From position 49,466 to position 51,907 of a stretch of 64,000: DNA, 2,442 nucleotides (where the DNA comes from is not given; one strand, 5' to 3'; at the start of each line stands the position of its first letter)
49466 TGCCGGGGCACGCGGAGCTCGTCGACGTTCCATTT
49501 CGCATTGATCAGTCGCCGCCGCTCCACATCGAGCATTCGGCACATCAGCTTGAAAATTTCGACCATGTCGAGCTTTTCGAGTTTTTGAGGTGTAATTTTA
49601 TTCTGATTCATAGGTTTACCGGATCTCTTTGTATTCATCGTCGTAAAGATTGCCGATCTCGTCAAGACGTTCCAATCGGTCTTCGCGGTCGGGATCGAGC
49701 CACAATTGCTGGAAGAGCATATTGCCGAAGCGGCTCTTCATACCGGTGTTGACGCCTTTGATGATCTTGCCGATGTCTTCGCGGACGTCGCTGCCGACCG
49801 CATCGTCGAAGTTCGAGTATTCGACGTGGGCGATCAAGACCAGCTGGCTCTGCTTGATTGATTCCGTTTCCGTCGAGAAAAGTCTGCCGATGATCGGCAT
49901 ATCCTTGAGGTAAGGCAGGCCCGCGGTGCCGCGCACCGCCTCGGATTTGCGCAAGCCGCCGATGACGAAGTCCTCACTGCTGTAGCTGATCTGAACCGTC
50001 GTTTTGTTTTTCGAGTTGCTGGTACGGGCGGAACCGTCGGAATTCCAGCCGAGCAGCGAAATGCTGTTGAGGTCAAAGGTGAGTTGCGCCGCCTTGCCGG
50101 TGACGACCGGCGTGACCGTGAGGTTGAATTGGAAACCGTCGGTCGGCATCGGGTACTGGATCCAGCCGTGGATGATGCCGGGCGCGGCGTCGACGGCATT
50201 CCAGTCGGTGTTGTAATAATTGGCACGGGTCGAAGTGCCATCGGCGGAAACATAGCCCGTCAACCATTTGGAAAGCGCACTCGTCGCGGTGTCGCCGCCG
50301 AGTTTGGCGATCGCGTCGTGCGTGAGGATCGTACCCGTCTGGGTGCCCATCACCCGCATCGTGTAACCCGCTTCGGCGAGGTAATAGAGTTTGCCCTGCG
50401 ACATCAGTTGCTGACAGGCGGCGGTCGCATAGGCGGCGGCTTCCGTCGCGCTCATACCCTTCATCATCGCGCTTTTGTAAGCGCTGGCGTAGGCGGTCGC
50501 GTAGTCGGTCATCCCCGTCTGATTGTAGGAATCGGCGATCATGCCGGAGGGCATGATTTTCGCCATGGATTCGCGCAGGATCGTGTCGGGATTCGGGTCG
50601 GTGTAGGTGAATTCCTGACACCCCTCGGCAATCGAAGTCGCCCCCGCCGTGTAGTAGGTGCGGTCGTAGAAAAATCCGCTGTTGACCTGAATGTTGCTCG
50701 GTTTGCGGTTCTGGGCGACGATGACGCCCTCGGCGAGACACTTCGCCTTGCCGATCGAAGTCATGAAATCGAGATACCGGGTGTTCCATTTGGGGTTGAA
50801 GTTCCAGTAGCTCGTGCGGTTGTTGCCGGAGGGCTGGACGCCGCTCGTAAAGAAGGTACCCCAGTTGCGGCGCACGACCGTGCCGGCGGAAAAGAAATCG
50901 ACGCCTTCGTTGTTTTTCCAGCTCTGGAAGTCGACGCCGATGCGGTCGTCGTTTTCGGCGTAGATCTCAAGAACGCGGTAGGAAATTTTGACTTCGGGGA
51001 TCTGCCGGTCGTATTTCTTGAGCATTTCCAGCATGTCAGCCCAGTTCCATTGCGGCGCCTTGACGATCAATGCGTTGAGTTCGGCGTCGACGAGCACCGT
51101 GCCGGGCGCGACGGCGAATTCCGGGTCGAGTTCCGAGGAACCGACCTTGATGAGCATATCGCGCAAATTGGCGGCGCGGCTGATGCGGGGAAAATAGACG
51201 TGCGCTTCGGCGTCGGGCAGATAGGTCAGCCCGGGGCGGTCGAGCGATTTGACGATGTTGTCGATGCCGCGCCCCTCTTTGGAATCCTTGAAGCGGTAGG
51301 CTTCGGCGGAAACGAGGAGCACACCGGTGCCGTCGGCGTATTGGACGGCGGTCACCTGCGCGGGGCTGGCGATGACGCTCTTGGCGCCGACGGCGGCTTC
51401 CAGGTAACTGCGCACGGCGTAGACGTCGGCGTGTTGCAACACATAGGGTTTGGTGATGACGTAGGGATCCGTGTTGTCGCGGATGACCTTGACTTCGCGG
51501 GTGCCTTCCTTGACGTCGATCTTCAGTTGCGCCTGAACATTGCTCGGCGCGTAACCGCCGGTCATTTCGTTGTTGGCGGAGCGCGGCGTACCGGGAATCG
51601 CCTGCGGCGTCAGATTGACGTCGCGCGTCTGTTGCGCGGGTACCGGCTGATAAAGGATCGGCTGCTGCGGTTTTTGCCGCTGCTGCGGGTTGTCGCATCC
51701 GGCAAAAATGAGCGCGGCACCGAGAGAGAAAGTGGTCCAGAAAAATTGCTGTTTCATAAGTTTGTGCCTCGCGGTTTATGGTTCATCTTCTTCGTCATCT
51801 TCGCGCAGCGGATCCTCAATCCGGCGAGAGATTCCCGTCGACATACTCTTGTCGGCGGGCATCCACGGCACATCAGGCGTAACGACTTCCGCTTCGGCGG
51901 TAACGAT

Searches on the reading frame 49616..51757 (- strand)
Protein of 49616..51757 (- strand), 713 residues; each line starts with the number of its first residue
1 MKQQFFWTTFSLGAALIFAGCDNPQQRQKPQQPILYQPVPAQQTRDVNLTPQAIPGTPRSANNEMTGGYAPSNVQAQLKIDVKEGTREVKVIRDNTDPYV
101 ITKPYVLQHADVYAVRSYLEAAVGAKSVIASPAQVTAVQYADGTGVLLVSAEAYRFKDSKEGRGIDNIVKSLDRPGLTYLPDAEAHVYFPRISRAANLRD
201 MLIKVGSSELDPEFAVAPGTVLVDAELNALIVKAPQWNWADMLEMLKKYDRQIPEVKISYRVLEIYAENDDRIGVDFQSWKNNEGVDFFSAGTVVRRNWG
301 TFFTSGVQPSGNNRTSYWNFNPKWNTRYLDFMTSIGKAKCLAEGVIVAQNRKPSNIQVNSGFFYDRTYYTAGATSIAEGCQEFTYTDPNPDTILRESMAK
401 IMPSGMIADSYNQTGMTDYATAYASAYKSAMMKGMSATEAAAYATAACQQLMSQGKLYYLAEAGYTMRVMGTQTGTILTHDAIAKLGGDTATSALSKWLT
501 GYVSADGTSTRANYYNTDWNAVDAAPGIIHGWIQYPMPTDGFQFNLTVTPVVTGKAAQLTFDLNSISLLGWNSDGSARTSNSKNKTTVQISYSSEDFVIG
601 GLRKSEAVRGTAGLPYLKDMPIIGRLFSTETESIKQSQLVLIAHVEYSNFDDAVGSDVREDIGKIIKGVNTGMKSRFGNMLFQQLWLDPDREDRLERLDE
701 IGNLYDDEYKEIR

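Call 3: search_protein_families(library=pfam, proteins=[window:49616-51757:-], max_evalue=0.01)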
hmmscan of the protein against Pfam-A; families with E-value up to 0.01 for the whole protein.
window:49616-51757:- (713 aa): 2 families
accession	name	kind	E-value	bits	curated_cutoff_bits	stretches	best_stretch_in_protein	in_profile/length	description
PF00263.26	Secretin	-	1e-14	54.9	27.5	1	543-642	58-162/169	Bacterial type II and III secretion system protein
PF03958.22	Secretin_N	-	7.6e-05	23.3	28.2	0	192-253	8-67/69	Bacterial type II/III secretion system short domain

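Call 9: search_protein_families(library=ncbifam, proteins=[window:49616-51757:-], max_evalue=0.01)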
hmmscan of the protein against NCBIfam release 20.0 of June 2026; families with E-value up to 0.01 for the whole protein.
window:49616-51757:- (713 aa): 8 families
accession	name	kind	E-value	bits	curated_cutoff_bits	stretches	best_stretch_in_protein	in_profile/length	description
TIGR02519.1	pilus_MshL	equivalog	1e-17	64.1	250.2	2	545-644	191-286/290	pilus (MSHA type) biogenesis protein MshL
TIGR02517.1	type_II_gspD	equivalog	6.2e-16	58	351.35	2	544-641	483-583/600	type II secretion system secretin GspD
TIGR02515.1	IV_pilus_PilQ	subfamily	5.3e-15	55.3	284.35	2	213-295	129-211/428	type IV pilus secretin PilQ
TIGR02516.1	type_III_yscC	equivalog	3.3e-12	45.7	238.45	2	217-363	197-331/463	type III secretion system outer membrane ring subunit SctC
NF011873.0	PRK15346.1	equivalog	3.6e-08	32.5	524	1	581-635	428-481/499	EscC/YscC/HrcC family type III secretion system outer membrane ring protein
NF042912.1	Amuc_1098_fam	equivalog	3.2e-06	25.5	750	1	581-658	730-803/805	Amuc_1098 family type IV pilus outer membrane protein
NF010083.0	PRK13568.1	equivalog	1.3e-05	24.2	554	0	586-641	356-410/419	DNA uptake porin HofQ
NF007851.2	PRK10560.1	exception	0.0068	15.2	598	0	585-641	347-402/412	DNA uptake porin HofQ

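Call 10: search_solved_structures(query=window:49616-51757:-, max_evalue=0.01)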
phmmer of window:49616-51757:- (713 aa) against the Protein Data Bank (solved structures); distinct sequences matched with E-value up to 0.01: 19.
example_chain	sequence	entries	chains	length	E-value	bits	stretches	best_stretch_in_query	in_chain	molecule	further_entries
9k8v_A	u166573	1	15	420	3.6e-07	32.4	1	546-641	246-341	General secretion pathway protein D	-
5w68_A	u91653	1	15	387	3.8e-07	32.4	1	546-640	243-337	Putative type II secretion protein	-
5zdh_A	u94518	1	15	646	8.2e-07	31.2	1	546-640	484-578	Type II secretion system protein D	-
5wq9_A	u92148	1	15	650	1.2e-06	30.7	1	546-641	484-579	Type II secretion system protein D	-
5wq8_A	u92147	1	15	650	1.2e-06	30.7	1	546-641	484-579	Type II secretion system protein D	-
6hcg_A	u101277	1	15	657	4.3e-05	25.6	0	573-642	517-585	Type II secretion system protein D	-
6i1x_A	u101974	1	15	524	7.6e-05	24.7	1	546-642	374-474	Type II secretion system protein D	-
6i1y_A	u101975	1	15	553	0.00013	24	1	546-642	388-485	General secretion pathway protein GspD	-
5wq7_A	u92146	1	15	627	0.00018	23.5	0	546-644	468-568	Putative type II secretion system protein D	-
6ve2_A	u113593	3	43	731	0.00027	22.9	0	583-642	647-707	Fimbrial assembly protein PilQ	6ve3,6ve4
9x0w_A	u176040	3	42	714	0.00028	22.8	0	583-642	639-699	Fimbrial assembly protein PilQ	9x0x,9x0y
3jc8_Qa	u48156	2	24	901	0.00049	22.1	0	545-641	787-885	PilQ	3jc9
5wln_G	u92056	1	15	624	0.00082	21.3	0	545-641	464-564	Type II secretion system protein D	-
8co1_Q1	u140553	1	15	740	0.001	21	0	218-279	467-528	Probable type IV piliation system protein DR_0774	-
6w6m_A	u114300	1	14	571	0.0025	19.7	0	577-642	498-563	Type IV pilus secretin PilQ family protein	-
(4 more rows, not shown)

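Call 12: find_homologous_proteins(query=window:49616-51757:-, max_evalue=0.00001)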
Query window:49616-51757:- (713 aa): 721 proteins with E <= 0.00001 among 8000 candidates; the best 120 are listed.
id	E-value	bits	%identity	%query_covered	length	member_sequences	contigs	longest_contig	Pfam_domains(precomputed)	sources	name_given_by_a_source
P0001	0.0e+0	1628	100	100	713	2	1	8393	PF00263.27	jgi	-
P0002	0.0e+0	1387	84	100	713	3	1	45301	PF00263.27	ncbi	-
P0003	0.0e+0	1069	67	97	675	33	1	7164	PF03958.23,PF00263.27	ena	-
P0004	0.0e+0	1049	68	98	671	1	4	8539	PF03958.23,PF00263.27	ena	-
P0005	0.0e+0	1048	68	98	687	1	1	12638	PF03958.23,PF00263.27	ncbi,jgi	-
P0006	0.0e+0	1045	68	98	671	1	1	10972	PF00263.27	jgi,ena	-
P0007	0.0e+0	1038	67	98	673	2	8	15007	PF00263.27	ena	-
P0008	0.0e+0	1028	65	99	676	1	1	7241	PF00263.27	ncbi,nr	ncbi:MAG: hypothetical protein PHI35_06715 [Victivallaceae bacterium]|nr:hypothetical protein [Victi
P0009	0.0e+0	1024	66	98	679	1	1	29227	PF03958.23,PF00263.27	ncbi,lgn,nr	ncbi:MAG: hypothetical protein PHS41_03345 [Victivallaceae bacterium]|nr:hypothetical protein [Victi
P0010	0.0e+0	1021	68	94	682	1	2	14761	PF00263.27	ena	-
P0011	0.0e+0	1019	68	95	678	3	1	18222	PF03958.23,PF00263.27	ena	-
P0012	0.0e+0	1019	66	98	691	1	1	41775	PF03958.23,PF00263.27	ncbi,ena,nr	ncbi:MAG: hypothetical protein J5806_11065 [Lentisphaeria bacterium]|nr:hypothetical protein [Lentis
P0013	0.0e+0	1018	65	100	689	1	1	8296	PF03958.23,PF00263.27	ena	-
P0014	0.0e+0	1018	66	98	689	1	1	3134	PF03958.23,PF00263.27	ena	-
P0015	0.0e+0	1017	65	99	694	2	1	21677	PF00263.27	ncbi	-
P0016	0.0e+0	1017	66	98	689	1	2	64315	PF03958.23,PF00263.27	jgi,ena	-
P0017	0.0e+0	1017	67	67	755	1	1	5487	PF00263.27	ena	-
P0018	0.0e+0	1015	67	94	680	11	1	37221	PF00263.27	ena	-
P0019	0.0e+0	1015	68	93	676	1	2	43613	PF00263.27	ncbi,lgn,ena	-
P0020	0.0e+0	1014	66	98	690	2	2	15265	PF03958.23,PF00263.27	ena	-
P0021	0.0e+0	1013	65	98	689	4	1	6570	PF03958.23,PF00263.27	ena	-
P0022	0.0e+0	1012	66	98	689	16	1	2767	PF03958.23,PF00263.27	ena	-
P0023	0.0e+0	1012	66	95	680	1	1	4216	PF03958.23,PF00263.27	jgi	-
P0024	0.0e+0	1011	66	94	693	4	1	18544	PF03958.23,PF00263.27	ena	-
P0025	0.0e+0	1011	64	99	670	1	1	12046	PF03958.23,PF00263.27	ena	-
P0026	1.6e-298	1010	65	98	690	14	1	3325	PF03958.23,PF00263.27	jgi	-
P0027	1.7e-298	1010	64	99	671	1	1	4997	PF00263.27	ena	-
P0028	5.2e-298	1009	67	94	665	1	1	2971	PF00263.27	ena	-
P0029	9.1e-298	1008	61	99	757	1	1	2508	PF00263.27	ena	-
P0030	1.6e-297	1007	65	98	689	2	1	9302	PF03958.23,PF00263.27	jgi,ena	-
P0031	1.7e-297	1007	67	94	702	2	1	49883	PF00263.27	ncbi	-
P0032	2.4e-297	1006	65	98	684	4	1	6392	PF03958.23,PF00263.27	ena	-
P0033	4.2e-297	1006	61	100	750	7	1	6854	PF00263.27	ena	-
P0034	5.9e-297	1005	65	98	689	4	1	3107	PF03958.23,PF00263.27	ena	-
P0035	1.3e-296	1004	65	98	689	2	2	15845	PF03958.23,PF00263.27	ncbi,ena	-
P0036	2.2e-296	1003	60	100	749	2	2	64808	PF03958.23,PF00263.27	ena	-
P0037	2.8e-296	1003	67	94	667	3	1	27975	PF00263.27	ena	-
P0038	4.7e-296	1002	62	98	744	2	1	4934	PF00263.27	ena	-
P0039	1.3e-295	1001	67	94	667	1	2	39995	PF00263.27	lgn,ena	-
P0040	1.4e-295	1001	65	98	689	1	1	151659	PF03958.23,PF00263.27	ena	-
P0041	1.5e-295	1000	67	95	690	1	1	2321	PF03958.23,PF00263.27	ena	-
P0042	1.5e-295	1000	65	98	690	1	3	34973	PF03958.23,PF00263.27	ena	-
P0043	1.7e-295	1000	60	99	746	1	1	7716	PF03958.23,PF00263.27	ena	-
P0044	1.8e-295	1000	62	97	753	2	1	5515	PF00263.27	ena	-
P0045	1.8e-295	1000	67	94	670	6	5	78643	PF00263.27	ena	-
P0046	2.0e-295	1000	67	94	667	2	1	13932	PF00263.27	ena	-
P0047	3.8e-295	999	64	100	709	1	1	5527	PF03958.23,PF00263.27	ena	-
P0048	4.0e-295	999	70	62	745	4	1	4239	PF03958.23,PF00263.27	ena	-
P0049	5.4e-295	999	63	99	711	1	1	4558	PF00263.27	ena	-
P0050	9.2e-295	998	61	98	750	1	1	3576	PF00263.27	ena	-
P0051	2.2e-294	997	65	97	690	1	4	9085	PF03958.23,PF00263.27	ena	-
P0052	2.3e-294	997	64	100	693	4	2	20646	PF03958.23,PF00263.27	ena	-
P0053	5.6e-294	995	66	94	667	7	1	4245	PF00263.27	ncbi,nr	ncbi:MAG: hypothetical protein J6Y54_09645 [Lentisphaeria bacterium]|nr:hypothetical protein [Lentis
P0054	6.8e-294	995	62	99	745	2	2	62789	PF00263.27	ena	-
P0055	9.1e-294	995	62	95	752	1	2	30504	PF03958.23,PF00263.27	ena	-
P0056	1.4e-293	994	64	67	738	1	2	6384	PF00263.27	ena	-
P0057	1.6e-293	994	62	98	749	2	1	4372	PF00263.27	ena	-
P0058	2.0e-293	993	60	98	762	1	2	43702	PF00263.27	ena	-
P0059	2.0e-293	993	61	99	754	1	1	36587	PF00263.27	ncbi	-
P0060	2.4e-293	993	65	98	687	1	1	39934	PF00263.27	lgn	-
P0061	2.7e-293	993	62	95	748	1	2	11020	PF03958.23,PF00263.27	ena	-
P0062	4.9e-293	992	60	98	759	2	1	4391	PF00263.27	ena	-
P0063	8.1e-293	991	64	99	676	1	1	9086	PF03958.23,PF00263.27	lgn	-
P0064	1.1e-292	991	64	98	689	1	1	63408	PF03958.23,PF00263.27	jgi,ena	-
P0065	1.2e-292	991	62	99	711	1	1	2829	PF00263.27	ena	-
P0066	1.4e-292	991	64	98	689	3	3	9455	PF03958.23,PF00263.27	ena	-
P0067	2.0e-292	990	67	94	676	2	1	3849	PF00263.27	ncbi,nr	ncbi:MAG: hypothetical protein IJJ28_07910 [Lentisphaeria bacterium]|nr:hypothetical protein [Lentis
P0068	2.9e-292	990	63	95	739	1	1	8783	PF00263.27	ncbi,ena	-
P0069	2.9e-292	990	61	99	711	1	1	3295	PF00263.27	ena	-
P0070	3.3e-292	989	62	98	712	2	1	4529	PF00263.27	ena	-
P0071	4.8e-292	989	67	94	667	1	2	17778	PF00263.27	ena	-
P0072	1.2e-291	987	63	94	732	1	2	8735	PF00263.27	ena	-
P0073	1.4e-291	987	62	99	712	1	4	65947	PF00263.27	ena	-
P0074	1.6e-291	987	61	95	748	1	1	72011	PF03958.23,PF00263.27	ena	-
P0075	1.7e-291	987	66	66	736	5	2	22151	PF00263.27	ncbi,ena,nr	ncbi:MAG: hypothetical protein IKA22_10415 [Lentisphaeria bacterium]|nr:hypothetical protein [Lentis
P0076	1.7e-291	987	62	99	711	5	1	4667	PF00263.27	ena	-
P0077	3.1e-291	986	62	95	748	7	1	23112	PF03958.23,PF00263.27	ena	-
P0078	3.2e-291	986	63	99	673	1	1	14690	PF00263.27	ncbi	-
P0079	4.6e-291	986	64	96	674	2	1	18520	PF00263.27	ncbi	-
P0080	4.8e-291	986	63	94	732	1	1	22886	PF00263.27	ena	-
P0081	7.9e-291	985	64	99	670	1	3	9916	PF00263.27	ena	-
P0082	8.3e-291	985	61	100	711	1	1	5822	PF00263.27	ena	-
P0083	9.2e-291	985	58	100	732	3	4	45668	PF03958.23,PF00263.27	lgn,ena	-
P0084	1.1e-290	984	66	66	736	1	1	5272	PF00263.27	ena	-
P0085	3.4e-290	983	62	98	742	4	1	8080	PF03958.23,PF00263.27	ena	-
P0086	3.7e-290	983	63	98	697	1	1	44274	PF00263.27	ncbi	-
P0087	4.2e-290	982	69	64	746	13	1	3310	PF00263.27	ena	-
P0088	5.7e-290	982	61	94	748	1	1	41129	PF03958.23,PF00263.27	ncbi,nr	ncbi:MAG: hypothetical protein IKC77_05470 [Lentisphaeria bacterium]|nr:hypothetical protein [Lentis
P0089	6.2e-290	982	60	99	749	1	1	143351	PF00263.27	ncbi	-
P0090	8.2e-290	981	63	100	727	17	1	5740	PF00263.27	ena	-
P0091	8.7e-290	981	64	94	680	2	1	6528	PF00263.27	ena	-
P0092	9.9e-290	981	66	94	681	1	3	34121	PF00263.27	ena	-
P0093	1.0e-289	981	61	94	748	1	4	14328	PF03958.23,PF00263.27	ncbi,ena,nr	ncbi:MAG: hypothetical protein IJW08_09740 [Lentisphaeria bacterium]|nr:hypothetical protein [Lentis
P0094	1.1e-289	981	63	100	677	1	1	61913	PF00263.27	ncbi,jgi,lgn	-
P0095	1.1e-289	981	66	94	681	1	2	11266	PF00263.27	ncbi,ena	-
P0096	1.5e-289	981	63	67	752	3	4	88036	PF00263.27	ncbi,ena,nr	ncbi:MAG: hypothetical protein IKA71_05830 [Lentisphaeria bacterium]|nr:hypothetical protein [Lentis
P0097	1.5e-289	981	62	99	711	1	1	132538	PF00263.27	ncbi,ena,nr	ncbi:MAG: hypothetical protein IJT50_02365 [Lentisphaeria bacterium]|nr:hypothetical protein [Lentis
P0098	1.7e-289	980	61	94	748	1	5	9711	PF03958.23,PF00263.27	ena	-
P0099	1.7e-289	980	61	94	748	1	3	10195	PF03958.23,PF00263.27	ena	-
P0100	1.7e-289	980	63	93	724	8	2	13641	PF00263.27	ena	-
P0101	1.8e-289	980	66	66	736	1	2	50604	PF00263.27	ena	-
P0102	2.0e-289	980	62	99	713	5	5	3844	PF00263.27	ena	-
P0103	2.2e-289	980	61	94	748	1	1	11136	PF03958.23,PF00263.27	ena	-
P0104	3.3e-289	979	60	98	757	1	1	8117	PF00263.27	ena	-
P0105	3.5e-289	979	62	99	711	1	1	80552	PF00263.27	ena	-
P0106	4.6e-289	979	61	99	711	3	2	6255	PF00263.27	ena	-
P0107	4.6e-289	979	62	99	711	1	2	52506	PF00263.27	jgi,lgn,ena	-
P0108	4.8e-289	979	63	100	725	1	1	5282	PF03958.23,PF00263.27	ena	-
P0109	5.6e-289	979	66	66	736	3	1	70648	PF00263.27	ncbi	-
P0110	9.8e-289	978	63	99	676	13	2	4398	PF00263.27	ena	-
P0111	1.2e-288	978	61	94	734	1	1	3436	PF03958.23,PF00263.27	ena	-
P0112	1.9e-288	977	65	97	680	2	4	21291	PF00263.27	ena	-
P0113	3.4e-288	976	62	94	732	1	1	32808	PF03958.23,PF00263.27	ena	-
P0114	4.6e-288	976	62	97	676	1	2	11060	PF00263.27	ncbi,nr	ncbi:MAG: hypothetical protein MJ025_04840 [Victivallaceae bacterium]|nr:hypothetical protein [Victi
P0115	4.7e-288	976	61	95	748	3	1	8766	PF00263.27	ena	-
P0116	5.0e-288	976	62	94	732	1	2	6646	PF03958.23,PF00263.27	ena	-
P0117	6.9e-288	975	61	98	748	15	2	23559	PF00263.27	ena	-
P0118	7.7e-288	975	59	99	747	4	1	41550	PF00263.27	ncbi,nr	ncbi:MAG: hypothetical protein IKB71_00965 [Lentisphaeria bacterium]|nr:hypothetical protein [Lentis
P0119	2.2e-287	973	63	98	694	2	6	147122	PF00263.27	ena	-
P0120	3.1e-287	973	62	94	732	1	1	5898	PF03958.23,PF00263.27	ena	-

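Call 14: find_encoding_contigs(protein=P0002, flank=10000, max_places=2)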
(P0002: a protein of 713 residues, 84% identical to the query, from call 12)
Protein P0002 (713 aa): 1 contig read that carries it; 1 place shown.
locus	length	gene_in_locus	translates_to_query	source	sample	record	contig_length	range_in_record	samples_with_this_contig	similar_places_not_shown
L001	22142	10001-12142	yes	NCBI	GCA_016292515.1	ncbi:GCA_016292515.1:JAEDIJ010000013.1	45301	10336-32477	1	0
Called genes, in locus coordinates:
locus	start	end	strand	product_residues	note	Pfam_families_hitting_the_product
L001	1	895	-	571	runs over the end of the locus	PF20154:LNT_N, PF00795:CN_hydrolase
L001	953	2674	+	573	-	PF00890:FAD_binding_2, PF07992:Pyr_redox_2 (faint), PF02910:Succ_DH_flav_C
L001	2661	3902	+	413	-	PF01743:PolyA_pol, PF12627:PolyA_pol_RNAbd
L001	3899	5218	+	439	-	PF02638:GHL10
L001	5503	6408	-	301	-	PF01520:Amidase_3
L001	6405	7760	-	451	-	PF00149:Metallophos, PF02872:5_nucleotid_C (weak)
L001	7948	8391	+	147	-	-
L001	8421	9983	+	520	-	PF03958:Secretin_N (faint)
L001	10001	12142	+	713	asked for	PF00263:Secretin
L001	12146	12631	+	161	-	PF12802:MarR_2 (weak)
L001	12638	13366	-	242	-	PF01966:HD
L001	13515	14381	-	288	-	PF00583:Acetyltransf_1 (weak), PF13527:Acetyltransf_9 (weak)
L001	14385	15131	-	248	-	PF00106:adh_short, PF13561:adh_short_C2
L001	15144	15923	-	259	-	PF01487:DHquinase_I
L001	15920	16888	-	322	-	PF08240:ADH_N, PF00107:ADH_zinc_N, PF13602:ADH_zinc_N_2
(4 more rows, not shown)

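Call 15: find_encoding_contigs(protein=P0040, flank=10000, max_places=2)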
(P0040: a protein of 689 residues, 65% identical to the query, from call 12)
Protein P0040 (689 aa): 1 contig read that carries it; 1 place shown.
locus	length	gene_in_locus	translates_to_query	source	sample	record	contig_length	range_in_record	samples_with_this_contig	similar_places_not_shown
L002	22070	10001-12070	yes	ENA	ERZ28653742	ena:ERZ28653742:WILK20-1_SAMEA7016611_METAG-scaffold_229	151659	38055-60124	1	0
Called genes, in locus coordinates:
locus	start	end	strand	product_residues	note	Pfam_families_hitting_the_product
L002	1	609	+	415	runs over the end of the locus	PF00171:Aldedh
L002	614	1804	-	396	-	PF00334:NDK (weak)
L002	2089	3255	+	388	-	PF00278:Orn_DAP_Arg_deC, PF02784:Orn_Arg_deC_N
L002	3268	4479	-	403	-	PF13742:tRNA_anti_2, PF01336:tRNA_anti-codon, PF02601:Exonuc_VII_L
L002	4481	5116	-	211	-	PF02163:Peptidase_M50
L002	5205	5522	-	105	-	PF01649:Ribosomal_S20p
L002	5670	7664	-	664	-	PF00133:tRNA-synt_1, PF01406:tRNA-synt_1e (weak), PF09334:tRNA-synt_1g, PF00133:tRNA-synt_1, PF19303:Anticodon_3 (weak), PF01588:tRNA_bind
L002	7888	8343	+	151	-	-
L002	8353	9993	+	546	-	PF03958:Secretin_N (faint), PF00263:Secretin (weak)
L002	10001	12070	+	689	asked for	PF03958:Secretin_N (faint), PF00263:Secretin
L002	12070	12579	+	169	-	PF12802:MarR_2 (faint)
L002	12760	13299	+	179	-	PF02381:MraZ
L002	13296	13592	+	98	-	-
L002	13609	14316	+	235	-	PF03717:PBP_dimer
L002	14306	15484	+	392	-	PF01098:FTSW_RODA_SPOVE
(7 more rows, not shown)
